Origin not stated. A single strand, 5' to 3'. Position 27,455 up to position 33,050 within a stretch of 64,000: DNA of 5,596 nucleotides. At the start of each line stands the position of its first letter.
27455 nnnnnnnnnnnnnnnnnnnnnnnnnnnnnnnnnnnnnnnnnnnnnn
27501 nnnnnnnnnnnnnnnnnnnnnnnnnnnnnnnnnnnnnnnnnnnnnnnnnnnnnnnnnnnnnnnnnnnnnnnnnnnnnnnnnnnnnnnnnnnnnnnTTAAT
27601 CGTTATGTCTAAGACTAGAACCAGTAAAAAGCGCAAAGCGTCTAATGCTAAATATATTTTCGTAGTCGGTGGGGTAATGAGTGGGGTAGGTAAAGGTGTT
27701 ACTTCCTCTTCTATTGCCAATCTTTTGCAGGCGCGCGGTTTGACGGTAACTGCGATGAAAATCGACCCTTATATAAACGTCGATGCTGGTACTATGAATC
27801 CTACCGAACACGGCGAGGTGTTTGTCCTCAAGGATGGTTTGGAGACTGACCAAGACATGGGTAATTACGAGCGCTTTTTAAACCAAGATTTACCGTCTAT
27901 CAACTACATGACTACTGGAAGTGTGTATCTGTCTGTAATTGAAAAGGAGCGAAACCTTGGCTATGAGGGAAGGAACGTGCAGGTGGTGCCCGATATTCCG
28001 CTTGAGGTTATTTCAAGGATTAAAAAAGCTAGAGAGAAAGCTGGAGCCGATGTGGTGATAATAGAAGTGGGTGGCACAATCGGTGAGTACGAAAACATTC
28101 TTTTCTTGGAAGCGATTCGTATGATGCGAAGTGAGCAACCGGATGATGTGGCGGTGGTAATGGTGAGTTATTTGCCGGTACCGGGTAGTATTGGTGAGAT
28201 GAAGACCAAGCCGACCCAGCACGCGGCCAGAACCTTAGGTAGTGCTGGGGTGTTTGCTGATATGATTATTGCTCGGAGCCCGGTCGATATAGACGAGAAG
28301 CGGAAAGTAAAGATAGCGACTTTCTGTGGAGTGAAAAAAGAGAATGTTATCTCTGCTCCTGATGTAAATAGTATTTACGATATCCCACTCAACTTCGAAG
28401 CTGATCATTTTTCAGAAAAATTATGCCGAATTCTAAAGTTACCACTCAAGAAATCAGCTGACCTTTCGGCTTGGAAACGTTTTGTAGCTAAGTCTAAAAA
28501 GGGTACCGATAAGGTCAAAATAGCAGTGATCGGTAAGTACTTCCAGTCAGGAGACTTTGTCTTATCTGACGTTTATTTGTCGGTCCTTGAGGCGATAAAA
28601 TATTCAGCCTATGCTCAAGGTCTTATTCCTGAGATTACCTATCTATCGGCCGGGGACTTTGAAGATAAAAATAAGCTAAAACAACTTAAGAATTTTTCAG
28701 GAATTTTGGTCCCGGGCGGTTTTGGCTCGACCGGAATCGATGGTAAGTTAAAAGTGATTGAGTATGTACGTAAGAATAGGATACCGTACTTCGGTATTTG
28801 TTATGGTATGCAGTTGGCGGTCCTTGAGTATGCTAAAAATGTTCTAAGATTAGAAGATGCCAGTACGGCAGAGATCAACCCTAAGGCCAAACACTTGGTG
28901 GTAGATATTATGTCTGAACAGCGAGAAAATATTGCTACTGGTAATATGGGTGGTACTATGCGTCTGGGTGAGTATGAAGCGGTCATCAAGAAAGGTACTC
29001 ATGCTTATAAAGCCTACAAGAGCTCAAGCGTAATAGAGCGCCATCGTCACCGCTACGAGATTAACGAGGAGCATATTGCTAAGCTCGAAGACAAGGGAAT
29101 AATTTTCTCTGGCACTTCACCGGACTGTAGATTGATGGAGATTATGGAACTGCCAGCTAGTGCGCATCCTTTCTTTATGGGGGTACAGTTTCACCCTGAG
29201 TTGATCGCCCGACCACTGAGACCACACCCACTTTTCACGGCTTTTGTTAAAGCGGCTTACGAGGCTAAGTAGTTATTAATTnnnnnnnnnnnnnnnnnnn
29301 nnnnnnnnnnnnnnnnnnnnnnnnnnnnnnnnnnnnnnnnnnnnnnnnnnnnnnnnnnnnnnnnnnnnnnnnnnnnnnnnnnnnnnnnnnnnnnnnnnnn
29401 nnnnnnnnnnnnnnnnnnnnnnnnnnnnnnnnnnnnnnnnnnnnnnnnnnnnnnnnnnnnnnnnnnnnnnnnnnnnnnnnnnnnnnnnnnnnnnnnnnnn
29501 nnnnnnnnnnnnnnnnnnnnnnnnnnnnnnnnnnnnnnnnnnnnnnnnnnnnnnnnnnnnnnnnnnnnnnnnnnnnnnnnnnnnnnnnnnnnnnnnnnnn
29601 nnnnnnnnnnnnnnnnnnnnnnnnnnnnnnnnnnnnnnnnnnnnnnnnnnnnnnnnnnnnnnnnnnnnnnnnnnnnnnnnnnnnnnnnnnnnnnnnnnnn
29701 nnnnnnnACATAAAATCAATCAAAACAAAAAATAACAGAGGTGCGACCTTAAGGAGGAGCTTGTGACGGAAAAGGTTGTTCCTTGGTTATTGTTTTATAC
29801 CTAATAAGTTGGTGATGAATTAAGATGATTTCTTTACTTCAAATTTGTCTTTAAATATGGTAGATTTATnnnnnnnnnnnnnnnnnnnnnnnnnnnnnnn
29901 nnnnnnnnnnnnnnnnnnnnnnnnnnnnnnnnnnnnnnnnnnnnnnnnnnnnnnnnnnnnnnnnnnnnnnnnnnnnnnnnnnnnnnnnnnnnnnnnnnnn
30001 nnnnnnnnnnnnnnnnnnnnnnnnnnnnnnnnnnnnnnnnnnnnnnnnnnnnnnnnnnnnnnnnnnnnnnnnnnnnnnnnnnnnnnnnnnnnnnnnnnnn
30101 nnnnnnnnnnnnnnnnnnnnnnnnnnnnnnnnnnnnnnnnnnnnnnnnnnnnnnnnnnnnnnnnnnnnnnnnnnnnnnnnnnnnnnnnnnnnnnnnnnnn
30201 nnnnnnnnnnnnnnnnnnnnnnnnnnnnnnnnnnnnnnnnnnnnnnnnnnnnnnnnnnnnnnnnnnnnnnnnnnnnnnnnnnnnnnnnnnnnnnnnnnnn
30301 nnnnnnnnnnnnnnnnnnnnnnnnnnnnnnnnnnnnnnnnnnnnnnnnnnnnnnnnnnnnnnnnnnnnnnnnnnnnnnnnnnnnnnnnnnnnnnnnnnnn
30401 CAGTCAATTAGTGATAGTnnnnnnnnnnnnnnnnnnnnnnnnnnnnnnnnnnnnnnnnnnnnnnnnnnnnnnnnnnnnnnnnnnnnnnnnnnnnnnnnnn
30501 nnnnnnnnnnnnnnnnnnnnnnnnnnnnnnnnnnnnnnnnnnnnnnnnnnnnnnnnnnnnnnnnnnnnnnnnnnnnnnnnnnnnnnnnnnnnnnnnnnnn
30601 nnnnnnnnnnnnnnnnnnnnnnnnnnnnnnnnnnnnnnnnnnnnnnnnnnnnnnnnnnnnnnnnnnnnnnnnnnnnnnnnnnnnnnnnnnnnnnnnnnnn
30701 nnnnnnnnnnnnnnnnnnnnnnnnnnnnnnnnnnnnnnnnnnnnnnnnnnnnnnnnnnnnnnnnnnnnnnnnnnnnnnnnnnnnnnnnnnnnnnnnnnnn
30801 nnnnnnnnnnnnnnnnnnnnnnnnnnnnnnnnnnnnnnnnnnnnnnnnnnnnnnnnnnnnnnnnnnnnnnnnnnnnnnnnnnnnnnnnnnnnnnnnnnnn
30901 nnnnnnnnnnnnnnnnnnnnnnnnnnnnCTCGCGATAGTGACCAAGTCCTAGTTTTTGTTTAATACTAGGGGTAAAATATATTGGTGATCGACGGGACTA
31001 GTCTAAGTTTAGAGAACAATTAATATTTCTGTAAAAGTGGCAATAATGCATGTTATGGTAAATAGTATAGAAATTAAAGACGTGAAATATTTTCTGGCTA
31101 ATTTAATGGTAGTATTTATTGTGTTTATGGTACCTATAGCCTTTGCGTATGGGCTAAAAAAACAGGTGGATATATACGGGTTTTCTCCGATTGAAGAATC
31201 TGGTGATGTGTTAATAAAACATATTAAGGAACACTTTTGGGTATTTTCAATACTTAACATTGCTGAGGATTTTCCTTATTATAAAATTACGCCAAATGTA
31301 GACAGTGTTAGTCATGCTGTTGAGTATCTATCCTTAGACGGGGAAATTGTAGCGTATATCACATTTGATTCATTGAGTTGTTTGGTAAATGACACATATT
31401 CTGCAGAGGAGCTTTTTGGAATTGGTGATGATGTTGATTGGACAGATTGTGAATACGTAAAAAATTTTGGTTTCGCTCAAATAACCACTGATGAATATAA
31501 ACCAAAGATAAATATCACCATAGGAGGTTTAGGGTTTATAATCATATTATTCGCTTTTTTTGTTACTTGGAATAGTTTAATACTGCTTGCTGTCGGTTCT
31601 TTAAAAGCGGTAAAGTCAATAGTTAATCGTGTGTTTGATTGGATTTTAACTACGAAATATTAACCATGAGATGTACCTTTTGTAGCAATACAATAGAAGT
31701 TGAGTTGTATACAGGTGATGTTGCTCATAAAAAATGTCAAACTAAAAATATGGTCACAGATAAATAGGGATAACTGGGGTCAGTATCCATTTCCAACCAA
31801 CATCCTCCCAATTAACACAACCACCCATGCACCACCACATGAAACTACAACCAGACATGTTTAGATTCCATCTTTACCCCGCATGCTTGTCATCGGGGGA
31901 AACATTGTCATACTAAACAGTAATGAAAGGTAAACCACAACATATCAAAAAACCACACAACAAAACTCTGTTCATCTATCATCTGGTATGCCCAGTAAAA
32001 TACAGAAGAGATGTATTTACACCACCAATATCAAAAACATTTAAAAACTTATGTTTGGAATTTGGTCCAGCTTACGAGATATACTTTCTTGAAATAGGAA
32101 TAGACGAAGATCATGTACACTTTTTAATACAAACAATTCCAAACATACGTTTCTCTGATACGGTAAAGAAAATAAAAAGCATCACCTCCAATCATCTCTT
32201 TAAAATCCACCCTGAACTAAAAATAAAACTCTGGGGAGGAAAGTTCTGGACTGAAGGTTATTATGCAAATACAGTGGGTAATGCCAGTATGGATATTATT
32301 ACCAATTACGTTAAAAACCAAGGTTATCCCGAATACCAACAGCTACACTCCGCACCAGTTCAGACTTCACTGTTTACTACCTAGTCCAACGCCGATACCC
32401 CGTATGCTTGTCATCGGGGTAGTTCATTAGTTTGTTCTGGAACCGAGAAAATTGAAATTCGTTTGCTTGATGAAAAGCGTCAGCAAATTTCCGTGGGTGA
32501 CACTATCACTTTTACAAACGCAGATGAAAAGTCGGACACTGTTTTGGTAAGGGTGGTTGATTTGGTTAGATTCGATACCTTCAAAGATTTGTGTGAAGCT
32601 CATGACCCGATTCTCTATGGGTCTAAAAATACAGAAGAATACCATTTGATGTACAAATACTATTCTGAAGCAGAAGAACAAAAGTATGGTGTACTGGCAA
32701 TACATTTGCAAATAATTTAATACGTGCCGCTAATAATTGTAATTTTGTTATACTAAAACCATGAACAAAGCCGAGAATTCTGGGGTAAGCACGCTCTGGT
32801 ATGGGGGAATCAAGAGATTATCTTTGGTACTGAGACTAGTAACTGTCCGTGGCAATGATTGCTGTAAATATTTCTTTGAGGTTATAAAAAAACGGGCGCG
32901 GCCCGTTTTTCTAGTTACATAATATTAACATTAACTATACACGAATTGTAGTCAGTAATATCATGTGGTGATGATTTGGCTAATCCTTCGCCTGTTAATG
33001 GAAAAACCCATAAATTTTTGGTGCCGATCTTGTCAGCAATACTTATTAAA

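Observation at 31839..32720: IS200/IS605 element inserted at TTAC into the 5' end of an ASCH-domain gene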

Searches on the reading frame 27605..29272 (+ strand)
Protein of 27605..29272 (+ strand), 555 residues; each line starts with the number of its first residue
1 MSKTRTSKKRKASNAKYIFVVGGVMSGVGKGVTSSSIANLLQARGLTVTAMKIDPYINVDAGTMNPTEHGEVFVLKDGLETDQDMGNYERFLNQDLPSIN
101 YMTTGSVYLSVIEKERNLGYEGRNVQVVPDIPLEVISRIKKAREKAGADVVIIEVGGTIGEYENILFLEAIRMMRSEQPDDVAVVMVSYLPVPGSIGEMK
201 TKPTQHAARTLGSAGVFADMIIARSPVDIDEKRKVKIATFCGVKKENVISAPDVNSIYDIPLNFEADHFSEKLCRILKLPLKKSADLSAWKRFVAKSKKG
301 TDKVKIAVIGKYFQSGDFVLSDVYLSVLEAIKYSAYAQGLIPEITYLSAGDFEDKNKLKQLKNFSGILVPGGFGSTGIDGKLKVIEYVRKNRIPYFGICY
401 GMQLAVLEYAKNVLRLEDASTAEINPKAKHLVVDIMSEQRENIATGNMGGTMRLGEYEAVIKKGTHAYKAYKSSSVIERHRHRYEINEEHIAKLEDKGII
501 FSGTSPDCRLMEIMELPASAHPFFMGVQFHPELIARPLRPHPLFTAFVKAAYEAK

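Call 11: search_protein_families(library=phrogs, proteins=[window:27605-29272:+], max_evalue=0.001)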
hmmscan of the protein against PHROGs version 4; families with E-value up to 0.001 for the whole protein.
window:27605-29272:+ (555 aa): 2 families
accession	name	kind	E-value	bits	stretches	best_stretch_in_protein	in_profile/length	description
phrog_28378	-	unknown function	1.4e-168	562.9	1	15-554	3-543/547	-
phrog_11956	-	unknown function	5e-06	26.4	1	356-414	44-101/515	-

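Call 12: search_dna_similar(query=window:27605-29272:+, collection=phages, mode=protein, max_rows=15)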
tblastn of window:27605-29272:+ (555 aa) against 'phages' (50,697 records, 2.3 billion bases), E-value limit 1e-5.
Records with a match: 17; places in all: 17; records where one place covers at least 80% of the query: 15.
Best place of each record, by identity: <60% 17.
By first word of the organism name: Listeria 7; Enterococcus 2; Staphylococcus 2; Acinetobacter 2; Salmonella 2; uncultured 1; Moraxella 1.
By host as written in the record: Listeria monocytogenes 7; - 4; Staphylococcus aureus 2; Enterococcus faecalis 1; Homo sapiens 1; Salmonella enterica subsp. enterica serovar Kentucky 1; Moraxella catarrhalis 1.
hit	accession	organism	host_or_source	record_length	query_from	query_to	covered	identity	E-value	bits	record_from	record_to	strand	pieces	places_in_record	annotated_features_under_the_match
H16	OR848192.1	Listeria phage LM 4-14-1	Listeria monocytogenes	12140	15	551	97%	45.9%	2e-142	460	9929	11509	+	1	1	record has no annotation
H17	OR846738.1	Listeria phage LM 4-11-1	Listeria monocytogenes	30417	15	551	97%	45.9%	2e-142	460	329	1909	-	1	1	record has no annotation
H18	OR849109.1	Listeria phage LM 4-14-1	Listeria monocytogenes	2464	15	555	97%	45.4%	3e-150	456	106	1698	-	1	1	record has no annotation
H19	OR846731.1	Listeria phage LM 4-11-1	Listeria monocytogenes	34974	15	555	97%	45.4%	6e-141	456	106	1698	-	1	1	record has no annotation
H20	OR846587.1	Enterococcus phage Efs 1-1-1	Enterococcus faecalis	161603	15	555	97%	44.6%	1e-138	449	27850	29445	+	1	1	record has no annotation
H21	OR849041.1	Listeria phage LM 4-14-1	Listeria monocytogenes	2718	37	551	93%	45.8%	7e-153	465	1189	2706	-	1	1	record has no annotation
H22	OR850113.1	Staphylococcus phage SA 1298 Kay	Staphylococcus aureus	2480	15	551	97%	43.9%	7e-147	447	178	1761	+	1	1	record has no annotation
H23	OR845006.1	Staphylococcus phage SA 1306 Kay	Staphylococcus aureus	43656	15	551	97%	43.9%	5e-138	447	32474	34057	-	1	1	record has no annotation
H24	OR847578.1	Listeria phage LM 4-11-1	Listeria monocytogenes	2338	15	498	87%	44.9%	1e-129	401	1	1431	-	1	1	record has no annotation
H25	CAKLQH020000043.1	Acinetobacter phage MD-2021a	not known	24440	37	551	93%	40.5%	3e-119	393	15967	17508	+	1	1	pyrG: CTP synthetase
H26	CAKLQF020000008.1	Acinetobacter phage MD-2021a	not known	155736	37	551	93%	40.5%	3e-119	393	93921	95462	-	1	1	pyrG: CTP synthetase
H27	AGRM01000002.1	Salmonella enterica subsp. houtenae str. ATCC BAA-1581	Homo sapiens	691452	44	553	92%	40.3%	1e-121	400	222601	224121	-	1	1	CTP synthase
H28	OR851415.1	Salmonella phage S.Kent 1-2-1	Salmonella enterica subsp. enterica ...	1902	44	549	91%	40.3%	2e-129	396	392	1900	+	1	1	record has no annotation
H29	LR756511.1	uncultured phage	metagenomic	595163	40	555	93%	38.2%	1e-107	360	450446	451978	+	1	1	record has no annotation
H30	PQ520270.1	Enterococcus phage IME_EF3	-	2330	89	555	84%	41.8%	8e-121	378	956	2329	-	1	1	record has no annotation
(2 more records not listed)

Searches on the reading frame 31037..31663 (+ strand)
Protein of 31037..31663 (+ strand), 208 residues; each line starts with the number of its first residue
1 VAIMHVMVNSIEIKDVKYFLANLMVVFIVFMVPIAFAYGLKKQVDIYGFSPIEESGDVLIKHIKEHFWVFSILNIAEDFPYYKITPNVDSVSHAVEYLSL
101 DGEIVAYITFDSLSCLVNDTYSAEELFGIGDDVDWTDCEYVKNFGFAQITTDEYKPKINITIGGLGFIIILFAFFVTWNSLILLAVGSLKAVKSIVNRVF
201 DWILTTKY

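Call 11: search_protein_families(library=phrogs, proteins=[window:31037-31663:+], max_evalue=0.001)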
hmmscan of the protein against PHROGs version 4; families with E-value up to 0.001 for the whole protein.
window:31037-31663:+ (208 aa): 0 families

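Call 43: search_protein_families(library=pfam, proteins=[window:31037-31663:+], max_evalue=0.01)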
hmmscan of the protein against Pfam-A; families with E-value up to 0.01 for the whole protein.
window:31037-31663:+ (208 aa): 0 families

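Call 50: find_encoding_contigs(protein=window:31046-31663:+, flank=3000, max_places=8)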
Protein window:31046-31663:+ (205 aa): 2 contigs read that carry it; 1 place shown.
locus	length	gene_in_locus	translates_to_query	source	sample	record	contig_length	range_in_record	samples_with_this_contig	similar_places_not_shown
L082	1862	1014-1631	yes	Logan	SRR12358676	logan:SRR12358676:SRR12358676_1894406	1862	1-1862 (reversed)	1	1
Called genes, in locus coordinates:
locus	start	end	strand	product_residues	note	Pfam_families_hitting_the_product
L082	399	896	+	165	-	-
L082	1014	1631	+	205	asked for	-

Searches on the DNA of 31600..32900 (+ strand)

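Call 6: search_dna_similar(query=window:31878-32420:+, collection=plasmids, mode=distant, max_rows=20)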
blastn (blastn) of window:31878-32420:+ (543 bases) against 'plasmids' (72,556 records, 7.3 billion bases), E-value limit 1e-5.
No match.

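Call 7: search_dna_similar(query=window:31878-32420:+, collection=phages, mode=distant, max_rows=20)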
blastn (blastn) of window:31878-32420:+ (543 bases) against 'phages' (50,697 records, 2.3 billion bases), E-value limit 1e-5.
No match.

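Call 40: search_rna_families(source=window, start=31600, end=32900, threshold=evalue, max_evalue=1)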
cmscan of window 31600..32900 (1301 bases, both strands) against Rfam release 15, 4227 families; matches with E-value up to 1: 0.
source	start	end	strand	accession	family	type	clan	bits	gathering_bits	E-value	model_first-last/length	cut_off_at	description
